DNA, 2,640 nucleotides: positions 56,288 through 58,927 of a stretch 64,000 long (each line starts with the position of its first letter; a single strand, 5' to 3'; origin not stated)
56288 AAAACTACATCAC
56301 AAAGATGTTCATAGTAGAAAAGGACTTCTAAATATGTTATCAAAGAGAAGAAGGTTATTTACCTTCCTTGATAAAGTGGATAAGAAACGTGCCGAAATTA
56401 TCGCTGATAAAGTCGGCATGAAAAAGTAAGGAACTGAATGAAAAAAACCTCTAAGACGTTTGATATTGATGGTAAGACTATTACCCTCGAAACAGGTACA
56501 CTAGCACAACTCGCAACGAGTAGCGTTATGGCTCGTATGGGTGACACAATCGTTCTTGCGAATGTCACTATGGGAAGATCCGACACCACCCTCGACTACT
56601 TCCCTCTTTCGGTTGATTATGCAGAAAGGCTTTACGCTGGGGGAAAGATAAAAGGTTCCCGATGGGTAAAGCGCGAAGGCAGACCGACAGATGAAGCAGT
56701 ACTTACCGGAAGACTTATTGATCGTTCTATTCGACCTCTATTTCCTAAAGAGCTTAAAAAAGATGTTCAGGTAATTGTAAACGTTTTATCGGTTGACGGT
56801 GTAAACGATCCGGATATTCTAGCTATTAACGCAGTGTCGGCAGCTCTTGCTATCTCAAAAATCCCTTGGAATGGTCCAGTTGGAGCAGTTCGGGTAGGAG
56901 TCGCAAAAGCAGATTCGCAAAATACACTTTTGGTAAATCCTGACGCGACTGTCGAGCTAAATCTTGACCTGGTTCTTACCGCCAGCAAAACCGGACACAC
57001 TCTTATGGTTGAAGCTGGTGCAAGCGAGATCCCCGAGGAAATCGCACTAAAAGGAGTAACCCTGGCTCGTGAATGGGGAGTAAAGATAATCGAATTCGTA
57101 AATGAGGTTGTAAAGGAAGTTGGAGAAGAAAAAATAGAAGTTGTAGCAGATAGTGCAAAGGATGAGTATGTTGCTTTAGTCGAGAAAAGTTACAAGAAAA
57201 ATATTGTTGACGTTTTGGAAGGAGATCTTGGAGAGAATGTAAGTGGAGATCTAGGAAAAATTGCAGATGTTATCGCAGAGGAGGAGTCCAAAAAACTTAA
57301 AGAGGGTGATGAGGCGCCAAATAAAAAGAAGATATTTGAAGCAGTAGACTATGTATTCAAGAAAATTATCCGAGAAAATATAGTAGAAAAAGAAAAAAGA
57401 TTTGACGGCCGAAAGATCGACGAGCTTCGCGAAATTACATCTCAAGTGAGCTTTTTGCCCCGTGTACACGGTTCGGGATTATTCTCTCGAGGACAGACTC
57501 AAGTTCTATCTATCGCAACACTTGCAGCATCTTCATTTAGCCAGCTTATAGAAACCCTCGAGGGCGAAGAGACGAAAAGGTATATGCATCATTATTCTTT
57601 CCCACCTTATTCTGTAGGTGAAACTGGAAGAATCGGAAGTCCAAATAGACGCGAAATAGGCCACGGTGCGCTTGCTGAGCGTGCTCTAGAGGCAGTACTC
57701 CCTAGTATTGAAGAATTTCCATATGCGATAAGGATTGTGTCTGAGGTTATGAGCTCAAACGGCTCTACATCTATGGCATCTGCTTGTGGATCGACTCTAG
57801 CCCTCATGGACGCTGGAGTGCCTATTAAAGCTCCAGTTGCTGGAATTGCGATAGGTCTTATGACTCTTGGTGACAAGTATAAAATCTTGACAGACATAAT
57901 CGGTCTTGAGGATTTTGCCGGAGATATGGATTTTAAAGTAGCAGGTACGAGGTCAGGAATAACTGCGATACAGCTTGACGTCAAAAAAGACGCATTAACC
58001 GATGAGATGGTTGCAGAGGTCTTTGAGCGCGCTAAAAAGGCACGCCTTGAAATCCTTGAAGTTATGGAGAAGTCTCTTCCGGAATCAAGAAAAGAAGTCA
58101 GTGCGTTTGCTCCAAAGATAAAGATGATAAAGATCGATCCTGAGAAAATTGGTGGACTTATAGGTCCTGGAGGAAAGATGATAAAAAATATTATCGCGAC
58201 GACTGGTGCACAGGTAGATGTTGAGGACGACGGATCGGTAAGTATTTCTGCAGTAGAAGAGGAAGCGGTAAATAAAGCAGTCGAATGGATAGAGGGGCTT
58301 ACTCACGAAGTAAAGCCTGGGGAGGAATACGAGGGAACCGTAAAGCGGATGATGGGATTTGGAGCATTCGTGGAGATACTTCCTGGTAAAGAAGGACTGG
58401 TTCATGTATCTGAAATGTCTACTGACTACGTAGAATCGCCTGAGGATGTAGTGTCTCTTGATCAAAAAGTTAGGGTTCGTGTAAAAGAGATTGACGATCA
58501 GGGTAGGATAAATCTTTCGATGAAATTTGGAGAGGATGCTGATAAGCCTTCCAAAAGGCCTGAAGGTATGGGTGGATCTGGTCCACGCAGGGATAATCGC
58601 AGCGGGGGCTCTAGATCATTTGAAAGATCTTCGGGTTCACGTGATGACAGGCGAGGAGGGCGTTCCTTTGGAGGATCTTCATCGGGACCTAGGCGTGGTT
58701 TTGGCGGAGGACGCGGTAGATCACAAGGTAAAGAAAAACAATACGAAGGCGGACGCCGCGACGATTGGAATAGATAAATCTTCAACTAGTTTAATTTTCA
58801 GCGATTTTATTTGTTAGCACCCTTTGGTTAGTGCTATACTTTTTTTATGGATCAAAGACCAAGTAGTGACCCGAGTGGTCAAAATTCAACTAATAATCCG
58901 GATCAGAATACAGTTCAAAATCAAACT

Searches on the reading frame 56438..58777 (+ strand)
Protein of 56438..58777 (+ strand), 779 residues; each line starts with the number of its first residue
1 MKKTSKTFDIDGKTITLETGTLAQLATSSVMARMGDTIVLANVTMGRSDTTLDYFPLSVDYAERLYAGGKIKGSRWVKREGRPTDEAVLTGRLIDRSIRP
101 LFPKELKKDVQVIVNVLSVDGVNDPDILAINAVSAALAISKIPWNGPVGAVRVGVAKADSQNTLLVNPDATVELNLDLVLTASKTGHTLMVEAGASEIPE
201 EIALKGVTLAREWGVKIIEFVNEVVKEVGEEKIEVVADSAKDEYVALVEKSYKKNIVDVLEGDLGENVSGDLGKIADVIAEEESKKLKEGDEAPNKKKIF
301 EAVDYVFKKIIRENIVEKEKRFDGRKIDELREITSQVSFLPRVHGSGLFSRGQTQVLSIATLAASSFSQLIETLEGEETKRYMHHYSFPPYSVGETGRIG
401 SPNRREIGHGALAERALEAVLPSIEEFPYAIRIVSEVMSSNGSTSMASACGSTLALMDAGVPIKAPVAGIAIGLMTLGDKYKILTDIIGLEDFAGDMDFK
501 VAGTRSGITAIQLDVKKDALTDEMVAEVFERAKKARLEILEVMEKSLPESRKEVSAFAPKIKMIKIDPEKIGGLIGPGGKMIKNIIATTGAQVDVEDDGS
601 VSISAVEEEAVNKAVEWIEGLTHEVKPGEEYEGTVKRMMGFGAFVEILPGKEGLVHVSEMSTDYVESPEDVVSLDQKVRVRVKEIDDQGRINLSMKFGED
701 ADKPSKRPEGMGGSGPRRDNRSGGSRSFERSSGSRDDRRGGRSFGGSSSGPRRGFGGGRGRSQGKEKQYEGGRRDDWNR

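Call 91: search_protein_families(library=pfam, proteins=[window:56438-58777:+], max_evalue=0.001)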
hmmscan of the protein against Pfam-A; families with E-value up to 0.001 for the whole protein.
window:56438-58777:+ (779 aa): 7 families
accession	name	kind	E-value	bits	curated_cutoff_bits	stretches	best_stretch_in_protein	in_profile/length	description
PF01138.27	RNase_PH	-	1.4e-56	190.9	25.5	2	13-143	3-130/130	3' exoribonuclease family, domain 1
PF00575.29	S1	-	7.5e-20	71.5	22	1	625-696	2-74/74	S1 RNA binding domain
PF00013.35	KH_1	-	4e-12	46.2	21.5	1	564-619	4-65/66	KH domain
PF03725.20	RNase_PH_C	-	2.7e-08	34.1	20.8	0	146-211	1-65/67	3' exoribonuclease family, domain 2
PF23459.1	S1_RRP5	-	4.6e-06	27.5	27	1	625-688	1-64/72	RRP5 S1 domain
PF03726.19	PNPase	-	1.9e-05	25.4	24.6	1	277-326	31-81/81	Polyribonucleotide nucleotidyltransferase, RNA binding domain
PF22675.2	KH-I_KHDC4-BBP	-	0.00035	20.8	30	1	572-607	9-44/76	KHDC4/BBP-like, KH-domain type I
